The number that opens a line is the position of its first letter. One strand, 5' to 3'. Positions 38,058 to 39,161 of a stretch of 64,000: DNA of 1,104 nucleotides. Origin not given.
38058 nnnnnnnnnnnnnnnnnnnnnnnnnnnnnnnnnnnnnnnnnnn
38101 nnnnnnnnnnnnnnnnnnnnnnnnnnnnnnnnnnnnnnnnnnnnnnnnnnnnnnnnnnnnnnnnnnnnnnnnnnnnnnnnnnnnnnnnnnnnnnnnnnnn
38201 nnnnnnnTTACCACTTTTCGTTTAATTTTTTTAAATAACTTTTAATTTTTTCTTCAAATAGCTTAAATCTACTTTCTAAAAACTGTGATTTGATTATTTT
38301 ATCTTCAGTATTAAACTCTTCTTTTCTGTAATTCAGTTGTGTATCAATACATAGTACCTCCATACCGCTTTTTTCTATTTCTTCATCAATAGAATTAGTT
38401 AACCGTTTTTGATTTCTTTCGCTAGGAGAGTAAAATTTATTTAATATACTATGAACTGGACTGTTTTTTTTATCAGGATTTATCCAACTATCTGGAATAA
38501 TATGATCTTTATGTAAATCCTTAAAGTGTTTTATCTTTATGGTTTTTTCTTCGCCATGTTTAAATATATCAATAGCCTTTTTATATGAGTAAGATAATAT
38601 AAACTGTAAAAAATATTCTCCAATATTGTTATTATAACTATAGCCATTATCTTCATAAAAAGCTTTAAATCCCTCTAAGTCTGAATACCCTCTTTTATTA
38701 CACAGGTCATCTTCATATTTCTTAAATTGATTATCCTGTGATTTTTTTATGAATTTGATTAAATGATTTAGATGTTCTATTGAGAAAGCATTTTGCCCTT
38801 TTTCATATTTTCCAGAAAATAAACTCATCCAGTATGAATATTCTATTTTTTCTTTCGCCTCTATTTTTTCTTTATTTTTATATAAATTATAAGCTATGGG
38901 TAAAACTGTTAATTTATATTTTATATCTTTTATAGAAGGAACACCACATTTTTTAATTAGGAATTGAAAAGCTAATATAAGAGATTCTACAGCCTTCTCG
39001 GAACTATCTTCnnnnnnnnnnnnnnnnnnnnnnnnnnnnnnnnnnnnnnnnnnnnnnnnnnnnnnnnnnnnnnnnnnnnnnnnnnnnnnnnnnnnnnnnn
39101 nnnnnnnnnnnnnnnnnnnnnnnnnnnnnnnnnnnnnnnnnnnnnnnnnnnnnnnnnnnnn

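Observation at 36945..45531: Ssp-type DNA phosphorothioation module with the restriction-like DUF262/DUF1524 gene embedded inside the modification operon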

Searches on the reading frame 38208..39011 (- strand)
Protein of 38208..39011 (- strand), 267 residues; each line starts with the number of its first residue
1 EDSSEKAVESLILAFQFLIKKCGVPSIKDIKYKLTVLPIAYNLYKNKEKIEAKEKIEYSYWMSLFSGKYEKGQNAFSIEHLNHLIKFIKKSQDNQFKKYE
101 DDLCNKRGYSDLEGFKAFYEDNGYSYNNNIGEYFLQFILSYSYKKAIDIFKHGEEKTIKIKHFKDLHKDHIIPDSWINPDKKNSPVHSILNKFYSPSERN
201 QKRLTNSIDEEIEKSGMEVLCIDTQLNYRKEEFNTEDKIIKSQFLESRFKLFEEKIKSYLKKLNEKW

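Call 10: search_protein_families(library=pfam, proteins=[window:38208-39011:-], max_evalue=10)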
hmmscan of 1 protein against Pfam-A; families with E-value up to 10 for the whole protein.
window:38208-39011:- (267 aa): 1 family
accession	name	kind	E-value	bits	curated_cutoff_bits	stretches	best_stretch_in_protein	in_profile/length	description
PF06563.17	DUF1125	-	0.43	11.6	28.3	1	74-99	36-61/66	Protein of unknown function (DUF1125)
